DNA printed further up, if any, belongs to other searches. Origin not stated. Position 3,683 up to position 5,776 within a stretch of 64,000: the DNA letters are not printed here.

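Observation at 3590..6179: Candidate novel defence cassette: MORC-like GHKL ATPase with a coupled unknown partner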

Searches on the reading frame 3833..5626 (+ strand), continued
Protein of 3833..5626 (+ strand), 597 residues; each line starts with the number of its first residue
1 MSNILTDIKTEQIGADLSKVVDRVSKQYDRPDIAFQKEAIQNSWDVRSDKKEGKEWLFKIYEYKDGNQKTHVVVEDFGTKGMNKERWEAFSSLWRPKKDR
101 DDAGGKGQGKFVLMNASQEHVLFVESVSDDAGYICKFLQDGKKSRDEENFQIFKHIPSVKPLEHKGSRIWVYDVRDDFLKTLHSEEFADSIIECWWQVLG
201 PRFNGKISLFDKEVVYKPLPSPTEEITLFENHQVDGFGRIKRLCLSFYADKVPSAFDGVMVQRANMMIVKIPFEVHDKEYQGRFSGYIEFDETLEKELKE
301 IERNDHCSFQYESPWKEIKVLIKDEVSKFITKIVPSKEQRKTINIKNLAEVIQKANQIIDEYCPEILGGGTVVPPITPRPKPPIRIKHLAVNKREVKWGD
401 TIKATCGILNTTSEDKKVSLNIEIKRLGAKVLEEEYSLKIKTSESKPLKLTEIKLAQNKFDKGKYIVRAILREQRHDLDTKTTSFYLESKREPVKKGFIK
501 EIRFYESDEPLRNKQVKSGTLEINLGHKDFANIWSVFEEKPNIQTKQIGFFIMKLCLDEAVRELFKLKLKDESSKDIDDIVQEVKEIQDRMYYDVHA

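Call 77: search_protein_families(library=padloc, proteins=[L079:8410-9771:+, L007:315-1241:+, L068:1024-2124:+, L062:2574-3491:+, L088:3117-4247:+, L004:8384-9253:+, L032:9426-10058:+, L040:3772-4410:+, L096:3913-5628:+, L041:2428-5952:+], max_evalue=0.01)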
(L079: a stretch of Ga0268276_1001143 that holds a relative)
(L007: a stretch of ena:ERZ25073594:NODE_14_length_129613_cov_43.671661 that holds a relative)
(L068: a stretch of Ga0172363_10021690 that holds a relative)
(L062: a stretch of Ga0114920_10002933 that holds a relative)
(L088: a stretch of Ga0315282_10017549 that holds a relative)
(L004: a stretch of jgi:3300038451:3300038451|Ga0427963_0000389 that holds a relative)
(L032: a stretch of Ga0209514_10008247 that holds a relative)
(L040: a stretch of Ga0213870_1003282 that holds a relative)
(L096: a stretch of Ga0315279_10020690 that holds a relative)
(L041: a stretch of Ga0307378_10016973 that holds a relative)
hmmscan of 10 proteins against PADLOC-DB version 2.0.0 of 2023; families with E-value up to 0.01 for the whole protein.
L079:8410-9771:+ (453 aa): 59 families (the best 25 are shown)
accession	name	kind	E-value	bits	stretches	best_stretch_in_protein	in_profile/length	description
PDLC02649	DrmMII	-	1e-134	447.7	1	2-449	4-420/422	DrmMII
PDLC03232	MTase_II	-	2.8e-111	370.6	1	2-445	3-458/465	Type II methyltransferase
PDLC03234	MTase_II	-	1.7e-80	269.1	1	2-450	4-369/375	Type II methyltransferase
PDLC03326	MTase_II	-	1.9e-70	236.1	2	107-449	68-378/412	Type II methyltransferase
PDLC03378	MTase_II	-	4.6e-69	231.3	2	106-452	60-335/344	Type II methyltransferase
PDLC02648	DrmMII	-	4.5e-66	221.6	2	103-447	86-451/468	DrmMII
PDLC02656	DrmMII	-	3e-65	218.9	2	294-450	319-472/491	DrmMII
PDLC00033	DruM2|DruM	-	3.8e-54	182.4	2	112-446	89-363/368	DNA cytosine methylase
PDLC00026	DruM2|DruM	-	4.2e-47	159.3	1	2-448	4-319/336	DNA cytosine methylase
PDLC03272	MTase_II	-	5.6e-47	158.8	1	2-450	74-393/407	Type II methyltransferase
PDLC03237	MTase_II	-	1.7e-43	146.7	2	6-278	797-1014/1036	Type II methyltransferase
PDLC02650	DrmMII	-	1.9e-43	147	4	113-173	82-138/435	DrmMII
PDLC03225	MTase_II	-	4.3e-43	145.9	3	213-446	380-597/615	Type II methyltransferase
PDLC03307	MTase_II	-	5.3e-41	139.1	3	365-449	285-371/382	Type II methyltransferase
PDLC00027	DruM2|DruM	-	1e-40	138.2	3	114-283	71-219/361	DNA cytosine methylase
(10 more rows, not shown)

L007:315-1241:+ (308 aa): 0 families

L068:1024-2124:+ (366 aa): 1 family
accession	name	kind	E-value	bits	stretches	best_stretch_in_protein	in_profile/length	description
PDLC01879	CARF3--CARF_TM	-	0.00046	17.9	1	296-364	169-220/222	-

L062:2574-3491:+ (305 aa): 0 families

L088:3117-4247:+ (376 aa): 0 families

L004:8384-9253:+ (289 aa): 2 families
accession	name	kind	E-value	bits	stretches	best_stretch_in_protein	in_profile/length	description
PDLC04997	PDC-S32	-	1e-05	23.4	1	18-265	30-259/285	-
PDLC04998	PDC-S32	-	7.5e-05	20.9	1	144-252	93-198/237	-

L032:9426-10058:+ (210 aa): 4 families
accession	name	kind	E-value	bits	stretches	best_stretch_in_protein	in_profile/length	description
PDLC04448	PDC-M14B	-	0.00018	19.1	1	121-195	174-249/275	-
PDLC04449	PDC-M14B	-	0.00036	18.2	1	115-182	166-233/267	-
PDLC05005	PDC-S35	-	0.00068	17.4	1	1-106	1-101/264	-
PDLC01193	Cas11b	-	0.0012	16.8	1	155-205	3-52/164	CAS-I-B; effector_SS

L040:3772-4410:+ (212 aa): 2 families
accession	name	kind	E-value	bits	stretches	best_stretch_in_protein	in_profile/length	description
PDLC01154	NYN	-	3.3e-11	41.1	1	54-189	166-286/310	"LabA-like protein, NYN family nuclease"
PDLC04163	HEC-09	-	4.2e-11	40.9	1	44-178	16-154/203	-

L096:3913-5628:+ (571 aa): 0 families

L041:2428-5952:+ (1174 aa): 0 families

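Call 80: search_protein_families(library=pfam, alignment_id=A4, max_evalue=0.00001)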
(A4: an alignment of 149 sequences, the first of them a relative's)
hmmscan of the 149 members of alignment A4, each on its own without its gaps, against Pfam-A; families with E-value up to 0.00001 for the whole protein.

A. member 1, L045:2962-3327:+ (122 aa): 1 family
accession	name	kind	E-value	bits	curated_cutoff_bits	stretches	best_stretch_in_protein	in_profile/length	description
PF00574.28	CLP_protease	-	3.8e-13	50.2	20.2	1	13-103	19-112/182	Clp protease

B. families by the number of members that match (of 149 scanned): 160 families (the first 25 are shown)
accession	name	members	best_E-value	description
PF00145.23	DNA_methylase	6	7.8e-62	C-5 cytosine-specific DNA methylase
PF00730.31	HhH-GPD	5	8.2e-16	HhH-GPD superfamily base excision DNA repair protein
PF01555.25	N6_N4_Mtase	4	1.3e-46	DNA methylase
PF00633.29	HHH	4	1.9e-07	Helix-hairpin-helix motif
PF00004.35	AAA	3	2.1e-32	ATPase family associated with various cellular activities (AAA)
PF08937.16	ThsB_TIR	3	6.9e-26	Thoeris protein ThsB, TIR-like domain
PF13589.12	HATPase_c_3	3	2.3e-21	Histidine kinase-, DNA gyrase B-, and HSP90-like ATPase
PF01131.25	Topoisom_bac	2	5.2e-128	DNA topoisomerase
PF05496.18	RuvB_N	2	4.1e-77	Holliday junction DNA helicase RuvB P-loop domain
PF00005.33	ABC_tran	2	4.6e-59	ABC transporter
PF00589.27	Phage_integrase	2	1.7e-51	Phage integrase family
PF07719.23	TPR_2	2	3e-46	Tetratricopeptide repeat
PF01396.24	Zn_ribbon_Top1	2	4.5e-31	Topoisomerase DNA binding C4 zinc finger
PF09509.15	Hypoth_Ymh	2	2.7e-30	Protein of unknown function (Hypoth_ymh)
PF01936.24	NYN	2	5.3e-27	NYN domain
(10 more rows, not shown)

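Call 81: search_protein_families(library=padloc, alignment_id=A4, max_evalue=0.00001)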
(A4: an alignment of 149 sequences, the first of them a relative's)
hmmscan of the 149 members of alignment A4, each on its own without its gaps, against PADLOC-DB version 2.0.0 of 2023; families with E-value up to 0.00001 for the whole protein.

A. member 1, L045:2962-3327:+ (122 aa): 0 families

B. families by the number of members that match (of 149 scanned): 287 families (the first 25 are shown)
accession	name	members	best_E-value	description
PDLC03279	MTase_II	8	5.4e-41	Type II methyltransferase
PDLC02649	DrmMII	6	3.2e-138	DrmMII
PDLC03232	MTase_II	6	3.1e-112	Type II methyltransferase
PDLC03234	MTase_II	6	5.3e-99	Type II methyltransferase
PDLC02648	DrmMII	6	2.4e-97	DrmMII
PDLC03378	MTase_II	6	5.1e-83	Type II methyltransferase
PDLC03326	MTase_II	6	4.6e-79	Type II methyltransferase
PDLC02656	DrmMII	6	1.5e-77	DrmMII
PDLC00033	DruM2|DruM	6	4.4e-73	DNA cytosine methylase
PDLC03272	MTase_II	6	4.1e-57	Type II methyltransferase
PDLC00026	DruM2|DruM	6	1.3e-53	DNA cytosine methylase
PDLC03237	MTase_II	6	9.6e-53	Type II methyltransferase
PDLC00031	DruM2|DruM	6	4.6e-50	DNA cytosine methylase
PDLC03231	MTase_II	6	8.1e-50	Type II methyltransferase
PDLC00027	DruM2|DruM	6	3.5e-49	DNA cytosine methylase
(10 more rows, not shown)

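Call 92: search_dna_similar(query=window:3833-5623:+, collection=plasmids, mode=protein, max_evalue=0.001, max_rows=15)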
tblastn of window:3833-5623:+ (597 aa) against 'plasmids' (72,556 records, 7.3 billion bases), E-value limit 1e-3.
No match.

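Call 93: search_dna_similar(query=window:3833-5623:+, collection=phages, mode=protein, max_evalue=0.001, max_rows=15)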
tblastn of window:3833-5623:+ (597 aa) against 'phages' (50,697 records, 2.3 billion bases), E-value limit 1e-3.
No match.

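Call 94: search_protein_families(library=phrogs, proteins=[window:3833-5623:+, L007:315-1238:+, L062:2574-3488:+, L068:1024-2121:+, L004:8384-9250:+, L032:9426-10055:+, L007:1254-3110:+, L007:3135-3701:+], max_evalue=0.01)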
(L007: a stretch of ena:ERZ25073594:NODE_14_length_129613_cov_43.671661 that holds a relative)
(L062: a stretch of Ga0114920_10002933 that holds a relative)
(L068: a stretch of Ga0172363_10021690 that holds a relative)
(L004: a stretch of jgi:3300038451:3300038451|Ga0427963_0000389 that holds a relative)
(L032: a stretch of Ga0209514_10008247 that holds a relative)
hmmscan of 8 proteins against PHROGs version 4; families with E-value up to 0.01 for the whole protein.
window:3833-5623:+ (597 aa): 0 families

L007:315-1238:+ (308 aa): 0 families

L062:2574-3488:+ (305 aa): 0 families

L068:1024-2121:+ (366 aa): 0 families

L004:8384-9250:+ (289 aa): 0 families

L032:9426-10055:+ (210 aa): 2 families
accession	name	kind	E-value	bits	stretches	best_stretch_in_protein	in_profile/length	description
phrog_29450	-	unknown function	0.00033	21.1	1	1-116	1-115/264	-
phrog_9951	-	unknown function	0.005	17.7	1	48-128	42-122/144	-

L007:1254-3110:+ (619 aa): 0 families

L007:3135-3701:+ (189 aa): 0 families

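Call 108: find_encoding_contigs(protein=P0086, flank=5000, max_places=3)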
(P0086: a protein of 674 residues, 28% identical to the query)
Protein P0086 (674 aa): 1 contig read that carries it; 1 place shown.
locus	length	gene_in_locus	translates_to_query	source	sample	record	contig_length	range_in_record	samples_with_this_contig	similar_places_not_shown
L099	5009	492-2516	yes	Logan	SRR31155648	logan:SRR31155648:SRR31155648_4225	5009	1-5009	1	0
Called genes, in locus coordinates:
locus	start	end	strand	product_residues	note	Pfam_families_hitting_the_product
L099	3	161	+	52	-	?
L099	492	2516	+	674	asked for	-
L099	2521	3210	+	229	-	-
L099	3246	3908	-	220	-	PF00730:HhH-GPD, PF00633:HHH (weak)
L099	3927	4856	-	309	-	PF00145:DNA_methylase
